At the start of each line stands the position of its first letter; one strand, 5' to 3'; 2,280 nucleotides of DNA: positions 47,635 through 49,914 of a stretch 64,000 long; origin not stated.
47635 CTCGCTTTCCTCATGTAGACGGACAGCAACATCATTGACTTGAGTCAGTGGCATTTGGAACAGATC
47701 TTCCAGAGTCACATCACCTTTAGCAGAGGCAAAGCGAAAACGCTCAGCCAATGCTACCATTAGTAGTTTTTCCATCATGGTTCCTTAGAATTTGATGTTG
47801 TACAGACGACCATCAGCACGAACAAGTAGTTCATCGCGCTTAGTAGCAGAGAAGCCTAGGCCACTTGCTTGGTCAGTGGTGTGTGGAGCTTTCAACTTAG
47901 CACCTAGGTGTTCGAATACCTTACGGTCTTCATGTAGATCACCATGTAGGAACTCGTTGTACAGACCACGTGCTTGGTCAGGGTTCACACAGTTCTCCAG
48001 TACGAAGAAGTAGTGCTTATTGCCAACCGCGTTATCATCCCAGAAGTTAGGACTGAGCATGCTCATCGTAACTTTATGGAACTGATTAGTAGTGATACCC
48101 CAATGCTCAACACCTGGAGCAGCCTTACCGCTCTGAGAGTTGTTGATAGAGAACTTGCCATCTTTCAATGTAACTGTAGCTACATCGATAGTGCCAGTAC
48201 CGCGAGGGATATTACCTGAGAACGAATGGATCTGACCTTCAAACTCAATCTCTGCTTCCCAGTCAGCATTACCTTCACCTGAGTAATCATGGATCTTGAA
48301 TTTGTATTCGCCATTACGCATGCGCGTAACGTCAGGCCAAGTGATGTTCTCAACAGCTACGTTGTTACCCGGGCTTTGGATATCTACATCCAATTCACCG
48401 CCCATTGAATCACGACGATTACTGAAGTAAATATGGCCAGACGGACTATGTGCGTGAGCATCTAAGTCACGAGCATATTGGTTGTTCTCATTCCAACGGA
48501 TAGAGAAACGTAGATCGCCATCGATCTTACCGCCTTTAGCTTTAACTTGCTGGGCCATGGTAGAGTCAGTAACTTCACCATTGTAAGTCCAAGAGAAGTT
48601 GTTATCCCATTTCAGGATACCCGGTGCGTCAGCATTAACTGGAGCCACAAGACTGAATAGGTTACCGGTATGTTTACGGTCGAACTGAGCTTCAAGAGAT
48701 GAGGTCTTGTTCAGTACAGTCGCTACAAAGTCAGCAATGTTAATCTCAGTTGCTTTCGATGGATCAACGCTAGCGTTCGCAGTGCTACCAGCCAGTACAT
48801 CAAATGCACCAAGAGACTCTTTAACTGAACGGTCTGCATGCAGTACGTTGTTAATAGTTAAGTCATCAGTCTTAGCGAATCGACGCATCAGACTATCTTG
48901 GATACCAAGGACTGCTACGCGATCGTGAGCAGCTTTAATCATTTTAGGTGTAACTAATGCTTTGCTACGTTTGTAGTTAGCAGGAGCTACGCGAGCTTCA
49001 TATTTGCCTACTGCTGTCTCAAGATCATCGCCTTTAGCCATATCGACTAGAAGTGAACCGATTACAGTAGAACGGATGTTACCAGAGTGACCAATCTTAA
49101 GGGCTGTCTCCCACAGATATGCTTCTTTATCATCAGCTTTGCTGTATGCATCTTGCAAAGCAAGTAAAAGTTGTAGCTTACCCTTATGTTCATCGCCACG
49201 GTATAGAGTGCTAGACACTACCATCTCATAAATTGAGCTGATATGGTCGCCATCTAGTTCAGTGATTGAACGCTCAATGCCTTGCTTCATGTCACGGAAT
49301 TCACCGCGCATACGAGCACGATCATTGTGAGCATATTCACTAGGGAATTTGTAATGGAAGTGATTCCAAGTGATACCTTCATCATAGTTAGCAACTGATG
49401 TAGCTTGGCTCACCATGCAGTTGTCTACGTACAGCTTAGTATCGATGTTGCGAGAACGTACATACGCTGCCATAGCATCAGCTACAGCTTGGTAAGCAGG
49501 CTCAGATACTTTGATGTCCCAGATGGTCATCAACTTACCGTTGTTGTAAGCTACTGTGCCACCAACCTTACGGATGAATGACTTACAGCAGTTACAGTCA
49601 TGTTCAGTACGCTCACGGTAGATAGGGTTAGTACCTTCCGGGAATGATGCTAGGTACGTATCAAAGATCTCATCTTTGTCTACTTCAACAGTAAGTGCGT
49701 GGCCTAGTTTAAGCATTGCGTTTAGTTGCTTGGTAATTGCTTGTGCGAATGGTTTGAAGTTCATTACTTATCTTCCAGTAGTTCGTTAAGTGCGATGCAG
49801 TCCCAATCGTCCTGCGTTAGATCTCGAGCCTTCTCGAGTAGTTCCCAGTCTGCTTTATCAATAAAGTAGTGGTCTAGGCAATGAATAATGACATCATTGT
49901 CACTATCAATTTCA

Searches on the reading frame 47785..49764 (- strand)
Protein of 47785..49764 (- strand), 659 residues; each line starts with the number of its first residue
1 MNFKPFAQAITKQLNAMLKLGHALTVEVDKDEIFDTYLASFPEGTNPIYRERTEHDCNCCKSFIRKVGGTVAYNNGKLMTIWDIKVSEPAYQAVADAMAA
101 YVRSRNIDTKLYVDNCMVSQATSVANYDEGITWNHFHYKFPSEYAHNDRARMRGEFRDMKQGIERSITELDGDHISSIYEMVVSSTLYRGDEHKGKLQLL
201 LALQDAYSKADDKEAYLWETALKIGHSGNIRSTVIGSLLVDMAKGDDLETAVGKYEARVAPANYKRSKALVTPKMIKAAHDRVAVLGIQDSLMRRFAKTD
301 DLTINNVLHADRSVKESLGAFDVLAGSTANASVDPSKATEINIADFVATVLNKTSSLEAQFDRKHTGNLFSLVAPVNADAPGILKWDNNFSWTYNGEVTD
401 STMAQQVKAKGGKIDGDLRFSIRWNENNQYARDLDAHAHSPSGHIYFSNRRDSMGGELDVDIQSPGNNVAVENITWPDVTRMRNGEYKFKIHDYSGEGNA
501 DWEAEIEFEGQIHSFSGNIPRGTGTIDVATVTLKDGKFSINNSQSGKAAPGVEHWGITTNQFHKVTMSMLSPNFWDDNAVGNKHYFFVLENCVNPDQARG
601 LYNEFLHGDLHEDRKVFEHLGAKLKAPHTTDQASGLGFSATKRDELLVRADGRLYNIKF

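Call 5: search_protein_families(library=pfam, proteins=[window:47785-49764:-], max_evalue=0.1)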
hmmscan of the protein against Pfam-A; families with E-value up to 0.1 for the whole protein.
window:47785-49764:- (659 aa): 0 families

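Call 11: search_protein_families(library=phrogs, proteins=[window:47785-49764:-], max_evalue=0.001)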
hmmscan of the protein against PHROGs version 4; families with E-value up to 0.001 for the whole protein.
window:47785-49764:- (659 aa): 5 families
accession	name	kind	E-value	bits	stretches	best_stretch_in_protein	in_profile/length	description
phrog_1735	-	unknown function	8.3e-245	815.7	1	1-659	2-673/673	-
phrog_23228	-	unknown function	8e-128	428.1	1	218-653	24-463/472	-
phrog_25920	-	unknown function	2e-35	123.6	1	2-144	3-146/173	-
phrog_21434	-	unknown function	2.1e-29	102.8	1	2-86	3-87/93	-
phrog_38165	-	unknown function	3.3e-07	31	1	224-259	19-54/57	-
